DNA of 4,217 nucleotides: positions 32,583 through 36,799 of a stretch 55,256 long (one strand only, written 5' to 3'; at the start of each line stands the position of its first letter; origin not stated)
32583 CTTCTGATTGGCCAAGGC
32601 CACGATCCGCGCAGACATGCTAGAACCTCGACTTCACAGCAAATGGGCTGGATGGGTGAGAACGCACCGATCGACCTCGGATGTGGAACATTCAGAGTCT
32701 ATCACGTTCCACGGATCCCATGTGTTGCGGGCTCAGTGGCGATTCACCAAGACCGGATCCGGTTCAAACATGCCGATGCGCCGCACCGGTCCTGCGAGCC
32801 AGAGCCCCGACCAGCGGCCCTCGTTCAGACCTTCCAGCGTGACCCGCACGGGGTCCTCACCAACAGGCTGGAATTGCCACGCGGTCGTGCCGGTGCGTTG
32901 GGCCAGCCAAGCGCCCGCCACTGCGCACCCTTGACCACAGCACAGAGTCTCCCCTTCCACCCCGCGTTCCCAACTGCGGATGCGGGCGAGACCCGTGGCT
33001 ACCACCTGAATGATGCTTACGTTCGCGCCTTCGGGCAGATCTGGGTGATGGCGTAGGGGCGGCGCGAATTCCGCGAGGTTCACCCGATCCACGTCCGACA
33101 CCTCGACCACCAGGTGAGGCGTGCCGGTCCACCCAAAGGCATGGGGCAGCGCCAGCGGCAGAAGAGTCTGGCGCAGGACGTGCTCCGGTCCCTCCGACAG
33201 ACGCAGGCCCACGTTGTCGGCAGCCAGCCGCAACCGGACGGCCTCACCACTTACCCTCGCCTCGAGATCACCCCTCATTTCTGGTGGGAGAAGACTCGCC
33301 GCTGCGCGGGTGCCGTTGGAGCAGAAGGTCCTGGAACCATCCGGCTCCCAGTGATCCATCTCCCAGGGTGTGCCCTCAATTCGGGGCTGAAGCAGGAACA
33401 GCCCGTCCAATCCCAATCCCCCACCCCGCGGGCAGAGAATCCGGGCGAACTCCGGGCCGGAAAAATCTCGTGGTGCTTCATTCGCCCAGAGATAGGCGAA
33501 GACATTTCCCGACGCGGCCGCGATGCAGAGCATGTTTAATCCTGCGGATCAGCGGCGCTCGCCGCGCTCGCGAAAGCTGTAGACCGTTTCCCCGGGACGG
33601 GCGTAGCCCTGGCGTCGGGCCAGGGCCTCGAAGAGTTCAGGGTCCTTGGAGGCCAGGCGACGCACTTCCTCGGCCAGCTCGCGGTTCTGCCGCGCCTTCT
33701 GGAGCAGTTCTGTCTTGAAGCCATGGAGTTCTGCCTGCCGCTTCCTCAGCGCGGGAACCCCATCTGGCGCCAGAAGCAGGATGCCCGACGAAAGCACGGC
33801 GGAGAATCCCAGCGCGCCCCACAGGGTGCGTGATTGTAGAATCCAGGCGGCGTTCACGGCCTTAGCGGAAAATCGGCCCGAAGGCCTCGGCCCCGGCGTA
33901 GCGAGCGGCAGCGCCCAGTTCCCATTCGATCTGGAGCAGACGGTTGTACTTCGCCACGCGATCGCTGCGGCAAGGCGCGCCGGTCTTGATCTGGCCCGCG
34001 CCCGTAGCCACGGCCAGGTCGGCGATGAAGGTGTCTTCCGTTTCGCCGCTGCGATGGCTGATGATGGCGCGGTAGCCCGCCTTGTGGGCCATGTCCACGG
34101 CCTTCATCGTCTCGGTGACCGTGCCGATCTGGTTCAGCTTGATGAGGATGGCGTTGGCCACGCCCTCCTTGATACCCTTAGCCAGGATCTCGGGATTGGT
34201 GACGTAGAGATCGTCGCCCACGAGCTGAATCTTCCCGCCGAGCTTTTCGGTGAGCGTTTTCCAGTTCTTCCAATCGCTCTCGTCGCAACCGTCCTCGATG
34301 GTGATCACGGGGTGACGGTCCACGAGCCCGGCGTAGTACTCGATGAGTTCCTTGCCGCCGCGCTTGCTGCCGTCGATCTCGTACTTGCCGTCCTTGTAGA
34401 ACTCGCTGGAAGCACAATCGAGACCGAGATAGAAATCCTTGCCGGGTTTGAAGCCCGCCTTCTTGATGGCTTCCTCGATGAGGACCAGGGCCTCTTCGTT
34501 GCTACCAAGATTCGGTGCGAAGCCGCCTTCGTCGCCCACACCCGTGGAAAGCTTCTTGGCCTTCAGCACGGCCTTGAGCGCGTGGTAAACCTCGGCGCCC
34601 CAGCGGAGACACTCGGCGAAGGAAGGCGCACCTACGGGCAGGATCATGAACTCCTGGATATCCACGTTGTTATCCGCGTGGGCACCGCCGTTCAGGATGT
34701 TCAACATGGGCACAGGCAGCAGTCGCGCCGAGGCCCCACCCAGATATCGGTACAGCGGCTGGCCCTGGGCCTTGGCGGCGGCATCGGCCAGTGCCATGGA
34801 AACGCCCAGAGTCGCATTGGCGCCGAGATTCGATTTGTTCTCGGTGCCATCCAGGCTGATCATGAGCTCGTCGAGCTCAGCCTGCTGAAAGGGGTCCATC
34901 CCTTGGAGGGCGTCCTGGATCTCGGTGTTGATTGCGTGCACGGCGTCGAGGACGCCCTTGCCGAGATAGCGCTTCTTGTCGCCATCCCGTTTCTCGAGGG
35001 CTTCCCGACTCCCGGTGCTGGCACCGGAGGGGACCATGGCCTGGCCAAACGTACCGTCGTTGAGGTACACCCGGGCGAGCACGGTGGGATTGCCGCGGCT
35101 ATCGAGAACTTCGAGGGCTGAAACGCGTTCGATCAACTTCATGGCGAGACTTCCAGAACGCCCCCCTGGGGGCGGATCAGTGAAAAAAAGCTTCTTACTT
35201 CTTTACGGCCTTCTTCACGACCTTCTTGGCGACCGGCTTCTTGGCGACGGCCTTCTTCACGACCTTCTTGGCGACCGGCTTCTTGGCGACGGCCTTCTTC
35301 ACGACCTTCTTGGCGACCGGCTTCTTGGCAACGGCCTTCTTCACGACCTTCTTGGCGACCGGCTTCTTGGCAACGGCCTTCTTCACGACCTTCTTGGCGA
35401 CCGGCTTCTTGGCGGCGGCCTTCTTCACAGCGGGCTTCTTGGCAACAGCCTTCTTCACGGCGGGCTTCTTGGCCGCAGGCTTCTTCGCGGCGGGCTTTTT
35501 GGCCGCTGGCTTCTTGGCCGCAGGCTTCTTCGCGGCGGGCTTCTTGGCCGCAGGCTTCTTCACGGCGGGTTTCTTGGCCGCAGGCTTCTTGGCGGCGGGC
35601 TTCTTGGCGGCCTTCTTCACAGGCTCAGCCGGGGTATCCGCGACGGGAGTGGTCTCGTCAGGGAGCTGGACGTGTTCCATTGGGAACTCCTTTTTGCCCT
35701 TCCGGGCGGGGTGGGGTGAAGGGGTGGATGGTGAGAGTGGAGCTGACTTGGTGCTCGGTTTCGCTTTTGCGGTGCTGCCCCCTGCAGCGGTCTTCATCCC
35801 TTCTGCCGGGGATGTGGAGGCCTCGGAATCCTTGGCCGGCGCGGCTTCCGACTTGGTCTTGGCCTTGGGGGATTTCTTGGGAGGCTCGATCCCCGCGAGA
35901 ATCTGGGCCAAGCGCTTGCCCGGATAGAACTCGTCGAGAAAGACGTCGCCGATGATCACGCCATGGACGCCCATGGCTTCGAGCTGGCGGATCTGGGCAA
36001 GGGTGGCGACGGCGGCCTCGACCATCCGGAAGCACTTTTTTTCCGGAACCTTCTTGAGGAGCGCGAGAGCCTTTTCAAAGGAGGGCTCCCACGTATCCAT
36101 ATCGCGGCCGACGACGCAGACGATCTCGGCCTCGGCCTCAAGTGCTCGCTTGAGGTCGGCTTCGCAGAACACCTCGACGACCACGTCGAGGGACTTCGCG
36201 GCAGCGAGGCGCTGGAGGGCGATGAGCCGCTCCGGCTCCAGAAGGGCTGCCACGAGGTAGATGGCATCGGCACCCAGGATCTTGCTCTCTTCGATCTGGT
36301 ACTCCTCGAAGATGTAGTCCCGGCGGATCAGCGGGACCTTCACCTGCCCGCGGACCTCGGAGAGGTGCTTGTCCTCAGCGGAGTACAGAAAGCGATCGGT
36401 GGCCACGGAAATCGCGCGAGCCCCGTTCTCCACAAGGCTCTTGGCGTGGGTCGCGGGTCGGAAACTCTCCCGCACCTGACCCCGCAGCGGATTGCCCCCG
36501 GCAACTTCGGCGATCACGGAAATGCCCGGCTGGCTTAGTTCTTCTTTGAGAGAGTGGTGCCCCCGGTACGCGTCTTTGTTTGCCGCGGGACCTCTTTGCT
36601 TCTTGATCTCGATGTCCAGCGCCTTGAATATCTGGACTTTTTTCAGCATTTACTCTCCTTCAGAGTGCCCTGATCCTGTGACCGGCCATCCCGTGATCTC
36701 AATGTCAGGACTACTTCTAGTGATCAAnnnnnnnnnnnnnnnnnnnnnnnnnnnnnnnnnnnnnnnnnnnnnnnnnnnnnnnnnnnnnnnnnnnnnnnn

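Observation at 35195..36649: TrpC-fold domain with substituted catalytic residues fused to a long histone-H1-like Lys/Ala/Pro tail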

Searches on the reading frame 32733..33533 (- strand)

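Call 11: search_protein_families(library=pfam, proteins=[window:32733-33533:-], max_evalue=0.001)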
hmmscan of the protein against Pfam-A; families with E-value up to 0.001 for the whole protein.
window:32733-33533:- (266 aa): 1 family
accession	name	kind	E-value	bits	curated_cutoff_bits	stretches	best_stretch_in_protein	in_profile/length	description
PF01678.24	DAP_epimerase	-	7.7e-21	74.8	34.7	2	136-215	5-85/121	Diaminopimelate epimerase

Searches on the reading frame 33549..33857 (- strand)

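Call 11: search_protein_families(library=pfam, proteins=[window:33549-33857:-], max_evalue=0.001)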
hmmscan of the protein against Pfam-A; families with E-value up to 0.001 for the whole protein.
window:33549-33857:- (102 aa): 2 families
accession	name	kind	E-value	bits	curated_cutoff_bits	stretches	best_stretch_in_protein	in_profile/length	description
PF04977.20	DivIC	-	2.6e-10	40.4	28.9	1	33-97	15-79/80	Septum formation initiator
PF07862.16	Nif11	-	0.00071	20.3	23.8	0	50-85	8-41/48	Nif11 domain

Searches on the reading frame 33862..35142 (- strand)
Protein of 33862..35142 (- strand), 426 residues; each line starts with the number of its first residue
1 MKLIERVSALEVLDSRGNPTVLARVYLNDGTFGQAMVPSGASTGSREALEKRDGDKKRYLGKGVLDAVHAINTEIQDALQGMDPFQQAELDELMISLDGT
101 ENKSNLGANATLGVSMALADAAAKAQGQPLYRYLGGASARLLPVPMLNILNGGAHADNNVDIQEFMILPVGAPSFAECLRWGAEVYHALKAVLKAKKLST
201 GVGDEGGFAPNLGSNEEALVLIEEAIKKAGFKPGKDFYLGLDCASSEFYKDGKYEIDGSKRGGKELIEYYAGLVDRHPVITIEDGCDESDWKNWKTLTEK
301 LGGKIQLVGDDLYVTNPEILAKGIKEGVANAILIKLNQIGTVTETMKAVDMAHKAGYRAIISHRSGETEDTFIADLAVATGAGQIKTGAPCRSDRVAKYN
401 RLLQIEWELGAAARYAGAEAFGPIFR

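Call 11: search_protein_families(library=pfam, proteins=[window:33862-35142:-], max_evalue=0.001)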
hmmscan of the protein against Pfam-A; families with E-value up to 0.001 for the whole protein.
window:33862-35142:- (426 aa): 4 families
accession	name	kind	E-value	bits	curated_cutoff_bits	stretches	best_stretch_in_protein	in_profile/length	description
PF00113.28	Enolase_C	-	2e-127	425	21.5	1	141-420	3-292/296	Enolase, C-terminal TIM barrel domain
PF03952.21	Enolase_N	-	2.6e-57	193.1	35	1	4-134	1-131/131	Enolase, N-terminal domain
PF13378.12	MR_MLE_C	-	0.00011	22.5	29.4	1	277-380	70-169/219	Enolase C-terminal domain-like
PF07476.17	MAAL_C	-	0.00015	21.5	27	1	294-385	129-221/249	Methylaspartate ammonia-lyase C-terminus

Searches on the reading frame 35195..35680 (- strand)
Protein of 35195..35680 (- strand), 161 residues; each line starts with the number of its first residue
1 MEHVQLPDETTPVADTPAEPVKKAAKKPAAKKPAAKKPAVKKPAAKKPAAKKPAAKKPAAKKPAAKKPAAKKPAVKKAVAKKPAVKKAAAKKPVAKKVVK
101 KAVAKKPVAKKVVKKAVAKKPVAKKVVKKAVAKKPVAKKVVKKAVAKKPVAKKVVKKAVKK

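Call 74: search_protein_families(library=padloc, proteins=[window:35195-35680:-], max_evalue=0.01)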
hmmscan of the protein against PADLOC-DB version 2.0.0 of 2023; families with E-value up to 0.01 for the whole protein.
window:35195-35680:- (161 aa): 0 families

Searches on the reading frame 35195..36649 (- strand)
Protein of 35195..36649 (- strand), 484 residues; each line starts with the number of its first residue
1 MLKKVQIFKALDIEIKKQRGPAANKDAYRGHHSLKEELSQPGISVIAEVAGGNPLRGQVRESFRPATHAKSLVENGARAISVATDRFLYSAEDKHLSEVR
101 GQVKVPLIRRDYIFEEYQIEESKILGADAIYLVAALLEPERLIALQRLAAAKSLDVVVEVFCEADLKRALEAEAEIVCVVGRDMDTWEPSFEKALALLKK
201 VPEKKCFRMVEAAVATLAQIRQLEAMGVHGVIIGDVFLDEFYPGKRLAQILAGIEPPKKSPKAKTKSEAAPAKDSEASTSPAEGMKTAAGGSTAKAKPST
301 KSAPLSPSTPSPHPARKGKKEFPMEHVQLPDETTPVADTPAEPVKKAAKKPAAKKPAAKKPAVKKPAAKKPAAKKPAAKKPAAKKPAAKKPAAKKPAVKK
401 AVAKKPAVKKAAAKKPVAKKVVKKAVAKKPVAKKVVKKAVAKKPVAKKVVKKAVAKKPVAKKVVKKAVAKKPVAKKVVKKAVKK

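Call 3: search_protein_families(library=pfam, proteins=[window:35195-36649:-], max_evalue=1)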
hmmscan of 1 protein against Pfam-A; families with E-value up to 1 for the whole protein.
window:35195-36649:- (484 aa): 4 families
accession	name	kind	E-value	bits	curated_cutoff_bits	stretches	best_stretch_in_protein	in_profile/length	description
PF00218.27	IGPS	-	5.6e-42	144.1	27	1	27-239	30-243/254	Indole-3-glycerol phosphate synthase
PF07382.16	HC2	-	2e-17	64.4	40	1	345-481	7-149/194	Histone H1-like nucleoprotein HC2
PF02095.21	Extensin_1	-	8.4e-05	22.9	105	1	330-479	5-152/171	Extensin-like protein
PF09604.15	Potass_KdpF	-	0.068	13.5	21.2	1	130-141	12-23/24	F subunit of K+-transporting ATPase (Potass_KdpF)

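Call 4: search_protein_families(library=ncbifam, proteins=[window:35195-36649:-], max_evalue=1)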
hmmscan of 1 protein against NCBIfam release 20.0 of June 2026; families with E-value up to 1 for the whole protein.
window:35195-36649:- (484 aa): 19 families
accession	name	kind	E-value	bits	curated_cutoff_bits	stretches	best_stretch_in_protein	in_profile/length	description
NF001377.0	PRK00278.2-4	equivalog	3.7e-51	173.8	260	1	5-249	7-254/259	indole-3-glycerol phosphate synthase TrpC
NF001373.0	PRK00278.1-6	equivalog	9.2e-48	162.7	317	1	22-252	32-262/263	indole-3-glycerol phosphate synthase TrpC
NF001370.0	PRK00278.1-2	equivalog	8.7e-41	139.9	348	1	21-237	31-247/266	indole-3-glycerol phosphate synthase TrpC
NF001375.0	PRK00278.2-2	equivalog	8.4e-40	136.8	360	1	15-238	13-235/255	indole-3-glycerol phosphate synthase TrpC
NF001378.0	PRK00278.2-5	equivalog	1e-39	136.4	360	1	28-240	37-248/263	indole-3-glycerol phosphate synthase TrpC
NF001369.0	PRK00278.1-1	equivalog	5.1e-37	127.5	329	1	36-254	44-262/271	indole-3-glycerol phosphate synthase TrpC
NF006945.0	PRK09427.1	equivalog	5.1e-36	124.2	380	1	2-238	10-245/461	bifunctional indole-3-glycerol-phosphate synthase TrpC/phosphoribosylanthranilate isomerase TrpF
NF001372.0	PRK00278.1-4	subfamily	7.1e-36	123.8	370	1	34-251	72-292/295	indole-3-glycerol phosphate synthase TrpC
NF001371.0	PRK00278.1-3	equivalog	3.6e-35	121.6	307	1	12-239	13-240/255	indole-3-glycerol phosphate synthase TrpC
NF010562.0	PRK13957.1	equivalog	6.8e-34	117.1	414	1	31-238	34-239/252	indole-3-glycerol-phosphate synthase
NF001376.0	PRK00278.2-3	equivalog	4.2e-31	108.3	284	1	24-236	25-237/255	indole-3-glycerol phosphate synthase TrpC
NF041303.1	Indglycph_syn_Halo_TrpC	equivalog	1.2e-27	96.8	380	1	34-239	38-238/250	indole-3-glycerol phosphate synthase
NF010375.0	PRK13802.1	equivalog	8.3e-24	83.7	1386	1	40-235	47-241/695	bifunctional indole-3-glycerol phosphate synthase/tryptophan synthase subunit beta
NF001374.0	PRK00278.2-1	equivalog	8.9e-23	80.9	258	1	45-238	48-238/249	indole-3-glycerol phosphate synthase TrpC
NF038053.1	hist_H1_lk_Burk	equivalog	4.5e-07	30.3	80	1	347-483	4-154/195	histone H1-like DNA-binding protein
NF038052.1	histone_lik_HC2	exception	1.8e-06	28.3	135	1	349-479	6-138/201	histone H1-like DNA-binding protein Hc2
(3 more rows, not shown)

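Call 16: find_related_loci(query=window:35195-36649:-, collection=genome_contigs, flank=10000)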
Query window:35195-36649:- (484 aa) in genome_contigs; peptide patterns used: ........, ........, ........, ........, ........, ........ (x = any residue, [..] = any of these).
599 stretches matched a pattern (row limit reached: there are more); 21 encode a relative of the query (tblastn E <= 1e-3); 21 distinct loci.
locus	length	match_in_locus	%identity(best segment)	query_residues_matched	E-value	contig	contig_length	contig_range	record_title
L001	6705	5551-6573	70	1-342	6e-157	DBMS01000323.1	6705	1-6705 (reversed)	MAG TPA_asm: Holophagaceae bacterium UBA692 UBA692_contig_3866, whole genome shotgun sequence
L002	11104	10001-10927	69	1-341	7e-145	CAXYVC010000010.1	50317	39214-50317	MAG: uncultured bacterium isolate ERR13598981_concoct_53 genome assembly, contig: ERZ24879088.18, whole genome shotgun s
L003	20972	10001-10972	60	1-324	2e-124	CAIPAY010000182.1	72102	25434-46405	MAG: uncultured Holophagaceae bacterium isolate AM-lipid-02-D6_bin-099 genome assembly, contig: bin-099:182/267, whole g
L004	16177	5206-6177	60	1-324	9e-124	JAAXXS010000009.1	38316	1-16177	MAG: Holophagaceae bacterium isolate W9_Combined_metabat2_127 W9_Combined_metabat2_127_NODE_594, whole genome shotgun se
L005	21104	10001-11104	58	1-397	3e-116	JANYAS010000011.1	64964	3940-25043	MAG: Holophagaceae bacterium isolate GL140_5_metabat_349 GL140_5_k141_1405883, whole genome shotgun sequence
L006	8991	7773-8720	73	1-333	6e-152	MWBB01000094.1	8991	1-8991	MAG: Acidobacteria bacterium ADurb.Bin340 BWY56_contig000094, whole genome shotgun sequence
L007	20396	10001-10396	48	353-475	2e-12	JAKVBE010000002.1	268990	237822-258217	MAG: Lentisphaeria bacterium isolate ALOHA_ZT_20 ZT-Lentisphaeria-1_2, whole genome shotgun sequence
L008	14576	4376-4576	77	332-476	6e-15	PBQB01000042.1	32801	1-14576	MAG: Flavobacteriales bacterium isolate RS341 53889, whole genome shotgun sequence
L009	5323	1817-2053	77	324-478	2e-13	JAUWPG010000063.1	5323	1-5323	MAG: Gammaproteobacteria bacterium isolate CSMAG_2470 CSMAG_2470_k141_1344092_length_5323_cov_13.8956, whole genome shot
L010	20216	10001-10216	65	345-462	2e-12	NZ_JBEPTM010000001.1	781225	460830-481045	Frigoribacterium sp. UYMn621 Ga0529792_01, whole genome shotgun sequence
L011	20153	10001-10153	74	344-476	4e-10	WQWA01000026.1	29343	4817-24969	MAG: Bacteroidales bacterium isolate Emb289P1bin57 Ga0123355_10001902, whole genome shotgun sequence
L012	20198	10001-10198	54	343-420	7e-10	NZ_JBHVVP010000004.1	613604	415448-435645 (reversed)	Streptomyces sp. NPDC058198 NPDC058198_383_D2.ctg-0004, whole genome shotgun sequence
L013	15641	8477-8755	63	348-453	3e-9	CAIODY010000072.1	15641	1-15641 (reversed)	uncultured bacterium isolate Umea3p1_bin-1165 genome assembly, contig: bin-1165:072/134, whole genome shotgun sequence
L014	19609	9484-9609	87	345-391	4e-9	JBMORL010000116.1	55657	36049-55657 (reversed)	MAG: Bacteroidota bacterium isolate Betzabe_MAG179 MAG179_116, whole genome shotgun sequence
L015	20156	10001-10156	71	360-411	2e-7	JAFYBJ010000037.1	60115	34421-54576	MAG: Lachnospiraceae bacterium isolate RGIG6936 Sheep_Rumen.Co__c2014325, whole genome shotgun sequence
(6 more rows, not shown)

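Call 74: search_protein_families(library=padloc, proteins=[window:35195-36649:-], max_evalue=0.01)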
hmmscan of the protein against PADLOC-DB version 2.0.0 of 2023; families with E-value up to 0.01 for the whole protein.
window:35195-36649:- (484 aa): 0 families

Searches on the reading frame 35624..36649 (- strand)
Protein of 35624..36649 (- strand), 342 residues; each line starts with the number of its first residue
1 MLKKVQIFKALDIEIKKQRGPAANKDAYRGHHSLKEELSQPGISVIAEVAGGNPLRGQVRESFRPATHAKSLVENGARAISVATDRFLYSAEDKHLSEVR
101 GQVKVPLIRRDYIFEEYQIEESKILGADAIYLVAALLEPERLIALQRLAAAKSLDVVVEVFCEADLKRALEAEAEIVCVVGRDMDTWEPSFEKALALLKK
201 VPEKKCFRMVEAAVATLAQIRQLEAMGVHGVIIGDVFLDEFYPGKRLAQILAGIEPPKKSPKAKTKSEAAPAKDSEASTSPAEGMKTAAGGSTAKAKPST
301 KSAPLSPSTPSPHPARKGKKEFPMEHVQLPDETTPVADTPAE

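Call 79: predict_structure(alignment_id=A3)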
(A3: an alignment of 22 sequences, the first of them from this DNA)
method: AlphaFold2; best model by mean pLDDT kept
length: 342 residues; sequences in the alignment: 22
mean_pLDDT: 74.7   pTM: 0.67
mean pLDDT of the five models: 74.7, 72.9, 72.1, 70.3, 67.5
residues with pLDDT >= 90: 182; 70-90: 43; 50-70: 21; < 50: 96
segments of 3 or more residues with pLDDT < 50: 19-29, 260-342
pLDDT, mean of each block of 10 residues (from residue 1): 56 51 47 91 95 84 89 96 91 92 95 96 95 96 98 97 97 97 90 96 94 94 97 87 91 75 39 28 29 30 30 30 37 39 37
secondary structure, 60 per line:
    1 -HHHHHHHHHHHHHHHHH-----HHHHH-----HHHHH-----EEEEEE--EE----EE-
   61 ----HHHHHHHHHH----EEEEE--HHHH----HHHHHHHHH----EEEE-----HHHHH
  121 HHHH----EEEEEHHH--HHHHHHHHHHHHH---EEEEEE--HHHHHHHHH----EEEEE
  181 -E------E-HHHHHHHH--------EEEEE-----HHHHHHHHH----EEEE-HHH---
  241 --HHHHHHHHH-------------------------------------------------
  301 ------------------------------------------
elements in order: H2-18 H24-28 H34-38 E44-49 H65-74 E79-83 H86-89 H94-102 E107-110 H116-124 E129-133 H139-151 E155-160 H163-171 E176-180 H191-198 E207-211 H217-225 E230-233 H243-251
